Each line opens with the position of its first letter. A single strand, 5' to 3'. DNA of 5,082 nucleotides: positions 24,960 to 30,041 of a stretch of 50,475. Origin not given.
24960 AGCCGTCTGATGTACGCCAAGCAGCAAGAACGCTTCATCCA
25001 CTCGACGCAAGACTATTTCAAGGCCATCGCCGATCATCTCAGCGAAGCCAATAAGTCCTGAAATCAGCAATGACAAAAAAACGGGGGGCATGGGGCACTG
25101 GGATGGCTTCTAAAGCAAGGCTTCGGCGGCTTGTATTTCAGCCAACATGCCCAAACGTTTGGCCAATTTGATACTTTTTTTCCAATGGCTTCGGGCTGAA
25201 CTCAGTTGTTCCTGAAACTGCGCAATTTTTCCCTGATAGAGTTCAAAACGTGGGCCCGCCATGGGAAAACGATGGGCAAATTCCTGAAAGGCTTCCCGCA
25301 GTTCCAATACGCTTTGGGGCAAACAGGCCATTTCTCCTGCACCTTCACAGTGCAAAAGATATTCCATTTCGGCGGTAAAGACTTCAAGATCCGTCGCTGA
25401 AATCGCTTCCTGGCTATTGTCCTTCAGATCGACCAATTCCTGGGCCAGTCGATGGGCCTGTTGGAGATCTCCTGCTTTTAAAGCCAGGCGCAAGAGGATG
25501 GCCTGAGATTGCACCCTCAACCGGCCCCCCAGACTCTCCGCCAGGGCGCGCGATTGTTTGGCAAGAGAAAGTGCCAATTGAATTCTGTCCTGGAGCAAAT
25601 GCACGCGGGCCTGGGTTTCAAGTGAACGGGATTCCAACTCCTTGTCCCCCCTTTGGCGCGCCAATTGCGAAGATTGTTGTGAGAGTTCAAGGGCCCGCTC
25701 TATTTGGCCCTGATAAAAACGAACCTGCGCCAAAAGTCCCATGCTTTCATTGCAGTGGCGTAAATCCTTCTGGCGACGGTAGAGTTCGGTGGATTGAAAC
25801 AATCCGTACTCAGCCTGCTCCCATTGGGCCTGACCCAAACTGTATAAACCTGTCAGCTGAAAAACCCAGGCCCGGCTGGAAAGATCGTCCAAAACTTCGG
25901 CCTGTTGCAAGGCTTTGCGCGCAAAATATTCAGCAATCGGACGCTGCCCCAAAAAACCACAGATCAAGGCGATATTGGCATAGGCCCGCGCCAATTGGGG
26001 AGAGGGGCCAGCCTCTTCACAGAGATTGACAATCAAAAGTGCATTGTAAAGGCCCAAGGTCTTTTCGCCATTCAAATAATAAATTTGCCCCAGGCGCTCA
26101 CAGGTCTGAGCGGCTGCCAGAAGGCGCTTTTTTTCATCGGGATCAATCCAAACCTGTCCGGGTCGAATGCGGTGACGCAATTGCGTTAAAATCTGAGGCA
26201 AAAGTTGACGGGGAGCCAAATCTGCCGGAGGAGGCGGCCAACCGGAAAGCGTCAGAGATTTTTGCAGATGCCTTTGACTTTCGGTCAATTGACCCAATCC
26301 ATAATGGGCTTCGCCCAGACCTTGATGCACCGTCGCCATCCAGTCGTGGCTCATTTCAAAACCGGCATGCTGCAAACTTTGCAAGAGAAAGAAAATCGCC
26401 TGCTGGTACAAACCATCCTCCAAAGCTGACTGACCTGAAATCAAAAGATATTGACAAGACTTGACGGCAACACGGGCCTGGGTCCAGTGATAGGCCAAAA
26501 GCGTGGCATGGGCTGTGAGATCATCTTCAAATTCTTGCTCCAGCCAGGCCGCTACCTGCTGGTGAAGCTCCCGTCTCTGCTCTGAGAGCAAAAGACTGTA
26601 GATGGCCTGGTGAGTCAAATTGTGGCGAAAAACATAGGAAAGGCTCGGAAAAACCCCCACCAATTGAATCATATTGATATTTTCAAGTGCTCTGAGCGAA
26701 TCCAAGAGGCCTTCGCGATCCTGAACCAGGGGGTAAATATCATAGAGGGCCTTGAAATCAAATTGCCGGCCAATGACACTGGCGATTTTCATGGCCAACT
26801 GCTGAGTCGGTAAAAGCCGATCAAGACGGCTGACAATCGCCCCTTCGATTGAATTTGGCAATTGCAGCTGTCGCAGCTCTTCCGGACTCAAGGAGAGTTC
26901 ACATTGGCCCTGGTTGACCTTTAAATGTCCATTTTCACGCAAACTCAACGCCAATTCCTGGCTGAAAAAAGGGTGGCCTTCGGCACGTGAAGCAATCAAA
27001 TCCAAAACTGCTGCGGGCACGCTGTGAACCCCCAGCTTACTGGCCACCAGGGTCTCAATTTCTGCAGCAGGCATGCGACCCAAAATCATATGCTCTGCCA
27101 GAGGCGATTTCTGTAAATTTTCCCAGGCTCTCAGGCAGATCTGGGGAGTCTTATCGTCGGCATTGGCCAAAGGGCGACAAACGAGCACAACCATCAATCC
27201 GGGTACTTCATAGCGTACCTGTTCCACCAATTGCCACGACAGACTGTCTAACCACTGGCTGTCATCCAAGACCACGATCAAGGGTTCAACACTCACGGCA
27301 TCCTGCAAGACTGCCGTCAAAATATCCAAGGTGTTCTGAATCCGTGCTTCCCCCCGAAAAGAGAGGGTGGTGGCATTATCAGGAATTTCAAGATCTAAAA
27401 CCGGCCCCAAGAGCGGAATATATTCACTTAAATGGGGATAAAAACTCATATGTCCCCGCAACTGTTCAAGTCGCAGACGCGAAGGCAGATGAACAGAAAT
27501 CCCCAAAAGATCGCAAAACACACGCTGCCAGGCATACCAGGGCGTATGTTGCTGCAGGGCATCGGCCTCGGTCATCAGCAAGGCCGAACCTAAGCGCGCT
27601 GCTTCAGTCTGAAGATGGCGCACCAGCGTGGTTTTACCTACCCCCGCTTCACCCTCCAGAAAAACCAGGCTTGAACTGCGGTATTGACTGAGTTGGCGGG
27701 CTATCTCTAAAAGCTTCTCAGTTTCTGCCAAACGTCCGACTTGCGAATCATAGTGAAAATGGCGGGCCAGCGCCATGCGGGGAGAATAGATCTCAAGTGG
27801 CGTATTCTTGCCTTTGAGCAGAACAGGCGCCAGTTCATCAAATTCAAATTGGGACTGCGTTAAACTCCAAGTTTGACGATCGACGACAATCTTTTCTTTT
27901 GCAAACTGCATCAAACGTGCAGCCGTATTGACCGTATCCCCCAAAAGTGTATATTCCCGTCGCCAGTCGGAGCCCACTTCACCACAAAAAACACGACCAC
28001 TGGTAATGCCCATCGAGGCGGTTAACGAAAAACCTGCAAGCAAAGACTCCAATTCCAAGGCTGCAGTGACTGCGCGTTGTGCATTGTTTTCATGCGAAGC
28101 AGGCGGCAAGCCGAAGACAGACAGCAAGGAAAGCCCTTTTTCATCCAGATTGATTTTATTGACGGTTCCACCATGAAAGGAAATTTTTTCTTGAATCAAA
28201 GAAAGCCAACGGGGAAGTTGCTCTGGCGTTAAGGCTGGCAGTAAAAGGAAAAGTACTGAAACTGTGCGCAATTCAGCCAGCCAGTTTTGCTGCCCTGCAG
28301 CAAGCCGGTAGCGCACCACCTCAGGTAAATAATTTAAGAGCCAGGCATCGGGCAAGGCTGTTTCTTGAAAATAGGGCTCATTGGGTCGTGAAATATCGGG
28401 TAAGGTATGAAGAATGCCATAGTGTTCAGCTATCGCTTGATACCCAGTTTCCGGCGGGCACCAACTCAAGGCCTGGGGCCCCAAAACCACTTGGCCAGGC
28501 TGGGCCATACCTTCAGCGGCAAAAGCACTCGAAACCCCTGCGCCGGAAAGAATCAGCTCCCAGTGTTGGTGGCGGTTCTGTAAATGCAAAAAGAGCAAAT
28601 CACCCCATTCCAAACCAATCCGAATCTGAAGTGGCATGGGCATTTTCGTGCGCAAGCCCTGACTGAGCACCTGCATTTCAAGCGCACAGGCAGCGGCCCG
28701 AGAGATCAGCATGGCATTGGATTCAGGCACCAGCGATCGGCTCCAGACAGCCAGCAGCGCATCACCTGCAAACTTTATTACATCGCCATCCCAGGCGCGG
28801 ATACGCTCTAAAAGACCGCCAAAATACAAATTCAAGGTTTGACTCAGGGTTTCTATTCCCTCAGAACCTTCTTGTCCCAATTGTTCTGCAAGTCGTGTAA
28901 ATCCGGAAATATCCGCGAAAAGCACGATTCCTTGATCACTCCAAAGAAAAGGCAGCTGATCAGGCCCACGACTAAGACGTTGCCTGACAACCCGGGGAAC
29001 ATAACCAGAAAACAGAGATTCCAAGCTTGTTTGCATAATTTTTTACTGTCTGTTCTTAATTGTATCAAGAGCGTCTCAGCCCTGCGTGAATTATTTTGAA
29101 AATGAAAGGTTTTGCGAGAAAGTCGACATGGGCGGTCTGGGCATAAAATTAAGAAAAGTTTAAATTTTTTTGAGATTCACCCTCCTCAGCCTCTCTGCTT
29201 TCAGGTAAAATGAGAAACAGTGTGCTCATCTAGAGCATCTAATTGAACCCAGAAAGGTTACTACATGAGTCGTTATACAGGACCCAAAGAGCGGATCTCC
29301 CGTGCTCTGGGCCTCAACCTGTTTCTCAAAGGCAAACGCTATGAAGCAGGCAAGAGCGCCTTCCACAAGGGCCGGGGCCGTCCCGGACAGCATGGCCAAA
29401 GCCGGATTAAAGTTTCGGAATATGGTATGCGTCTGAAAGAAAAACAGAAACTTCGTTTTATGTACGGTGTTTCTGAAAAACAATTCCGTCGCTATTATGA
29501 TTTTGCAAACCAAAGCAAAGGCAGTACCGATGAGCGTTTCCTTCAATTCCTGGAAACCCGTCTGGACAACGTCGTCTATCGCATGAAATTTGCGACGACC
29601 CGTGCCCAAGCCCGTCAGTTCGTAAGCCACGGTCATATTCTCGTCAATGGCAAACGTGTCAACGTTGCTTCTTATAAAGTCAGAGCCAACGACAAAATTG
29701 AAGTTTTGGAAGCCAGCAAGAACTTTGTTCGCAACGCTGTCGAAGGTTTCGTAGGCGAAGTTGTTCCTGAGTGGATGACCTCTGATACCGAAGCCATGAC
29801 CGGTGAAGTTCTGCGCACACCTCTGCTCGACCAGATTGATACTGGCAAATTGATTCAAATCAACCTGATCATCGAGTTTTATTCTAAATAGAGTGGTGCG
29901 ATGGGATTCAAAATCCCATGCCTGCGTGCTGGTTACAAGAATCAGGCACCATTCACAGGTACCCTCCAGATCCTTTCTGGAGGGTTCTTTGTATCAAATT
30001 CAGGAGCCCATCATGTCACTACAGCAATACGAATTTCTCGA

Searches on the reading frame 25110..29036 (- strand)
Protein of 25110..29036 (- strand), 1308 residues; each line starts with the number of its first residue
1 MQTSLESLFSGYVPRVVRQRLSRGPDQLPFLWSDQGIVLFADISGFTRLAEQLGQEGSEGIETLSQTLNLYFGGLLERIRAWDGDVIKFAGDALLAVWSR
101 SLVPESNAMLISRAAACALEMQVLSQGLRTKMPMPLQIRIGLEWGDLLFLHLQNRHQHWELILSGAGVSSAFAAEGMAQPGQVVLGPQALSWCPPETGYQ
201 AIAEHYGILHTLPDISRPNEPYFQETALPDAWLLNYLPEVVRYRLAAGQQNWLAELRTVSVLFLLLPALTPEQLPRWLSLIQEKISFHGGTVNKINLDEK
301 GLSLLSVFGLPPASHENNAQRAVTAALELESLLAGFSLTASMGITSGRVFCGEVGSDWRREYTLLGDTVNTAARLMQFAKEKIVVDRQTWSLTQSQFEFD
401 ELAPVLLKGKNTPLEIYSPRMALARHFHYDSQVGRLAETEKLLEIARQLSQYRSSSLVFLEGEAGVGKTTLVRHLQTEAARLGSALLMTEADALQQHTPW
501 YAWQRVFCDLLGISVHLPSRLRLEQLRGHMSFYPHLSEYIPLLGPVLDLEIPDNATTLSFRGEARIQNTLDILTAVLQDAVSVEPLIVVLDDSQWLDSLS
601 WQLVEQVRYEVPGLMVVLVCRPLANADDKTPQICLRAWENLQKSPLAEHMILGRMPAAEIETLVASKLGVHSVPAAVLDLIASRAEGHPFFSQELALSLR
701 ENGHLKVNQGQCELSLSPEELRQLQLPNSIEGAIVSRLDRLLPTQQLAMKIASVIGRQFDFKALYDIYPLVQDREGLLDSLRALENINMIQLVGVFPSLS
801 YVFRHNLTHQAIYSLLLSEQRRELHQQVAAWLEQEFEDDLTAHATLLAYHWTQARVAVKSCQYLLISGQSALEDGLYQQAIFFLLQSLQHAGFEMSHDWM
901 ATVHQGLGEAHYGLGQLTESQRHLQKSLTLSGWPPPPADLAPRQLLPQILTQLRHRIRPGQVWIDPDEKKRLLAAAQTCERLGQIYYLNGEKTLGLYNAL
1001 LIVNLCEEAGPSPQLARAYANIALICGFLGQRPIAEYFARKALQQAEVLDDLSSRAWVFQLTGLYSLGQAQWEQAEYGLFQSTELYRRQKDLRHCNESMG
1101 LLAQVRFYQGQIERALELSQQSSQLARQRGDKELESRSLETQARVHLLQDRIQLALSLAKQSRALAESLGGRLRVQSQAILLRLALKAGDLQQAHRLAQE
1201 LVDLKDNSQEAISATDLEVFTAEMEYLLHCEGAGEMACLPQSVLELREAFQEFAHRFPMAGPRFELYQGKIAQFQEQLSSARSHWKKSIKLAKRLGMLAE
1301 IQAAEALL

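Call 6: search_protein_families(library=pfam, proteins=[window:25110-29036:-], max_evalue=0.01)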
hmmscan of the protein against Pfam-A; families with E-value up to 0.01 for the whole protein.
window:25110-29036:- (1308 aa): 11 families
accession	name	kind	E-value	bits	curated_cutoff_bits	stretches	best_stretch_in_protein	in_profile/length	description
PF00211.25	Guanylate_cyc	-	1.3e-18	67.7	21.9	2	307-412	64-175/183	Adenylate and Guanylate cyclase catalytic domain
PF13191.12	AAA_16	-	6.5e-15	56.5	32.6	1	433-606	3-154/167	AAA ATPase domain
PF13424.12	TPR_12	-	3e-12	47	30.1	3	1099-1168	6-77/77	Tetratricopeptide repeat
PF17874.7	TPR_MalT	-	5.5e-09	36.2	45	1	1023-1228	8-213/336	MalT-like TPR region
PF25199.1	nSTAND_NTPase5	-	0.00015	22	34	1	433-492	19-79/145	Novel STAND NTPase 5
PF05729.18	NACHT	-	0.00017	21.9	26.7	1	457-481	2-26/167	NACHT domain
PF02367.23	TsaE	-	0.00018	21.9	26.6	1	438-477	3-43/128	Threonylcarbamoyl adenosine biosynthesis protein TsaE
PF13401.12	AAA_22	-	0.0013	19.5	27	0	455-512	5-33/130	AAA domain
PF07719.23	TPR_2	-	0.0016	18.9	27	0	901-930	1-30/34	Tetratricopeptide repeat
PF20720.3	nSTAND3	-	0.0016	18.6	27.2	1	452-488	14-50/155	Novel STAND NTPase 3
PF03193.22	RsgA_GTPase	-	0.0059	16.9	30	0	445-479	96-130/174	RsgA GTPase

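Call 7: search_protein_families(library=ncbifam, proteins=[window:25110-29036:-], max_evalue=0.01)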
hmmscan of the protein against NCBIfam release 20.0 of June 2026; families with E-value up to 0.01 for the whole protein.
window:25110-29036:- (1308 aa): 5 families
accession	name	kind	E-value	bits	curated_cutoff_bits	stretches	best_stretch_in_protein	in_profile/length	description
TIGR03903.1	TOMM_kin_cyc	equivalog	8.6e-45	153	705.75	1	301-883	341-913/1267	TOMM system kinase/cyclase fusion protein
NF053617.1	SARPRegAfsRStmc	equivalog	7.8e-10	37.3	1430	1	1001-1130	721-850/986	SARP-family global regulator AfsR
NF053520.1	HK_Porph_FimS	equivalog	0.0002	19.8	600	1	976-1171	124-319/618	sensor histidine kinase FimS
TIGR02928.1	TIGR02928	subfamily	0.0018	17.2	181.3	1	417-499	2-88/366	orc1/cdc6 family replication initiation protein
NF041717.1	HaaA_phane_TPR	equivalog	0.0022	16.2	1125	1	1009-1173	545-709/882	cyclophane-containing RiPP biosynthesis TPR protein HaaT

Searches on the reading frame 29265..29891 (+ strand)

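Call 23: search_protein_families(library=pfam, proteins=[window:29265-29891:+], max_evalue=0.001)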
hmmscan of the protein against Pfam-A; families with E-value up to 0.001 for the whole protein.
window:29265-29891:+ (208 aa): 3 families
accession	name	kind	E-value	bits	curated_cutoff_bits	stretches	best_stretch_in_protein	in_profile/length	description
PF00163.24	Ribosomal_S4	-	3.1e-29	102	23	1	3-97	1-95/95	Ribosomal protein S4/S9 N-terminal domain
PF01479.30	S4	-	3.4e-20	71.9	22.8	1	99-145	2-48/48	S4 domain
PF22421.1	SYY_C-terminal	-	6.3e-06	26.4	27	1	100-146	21-67/83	Tyrosine--tRNA ligase SYY-like C-terminal domain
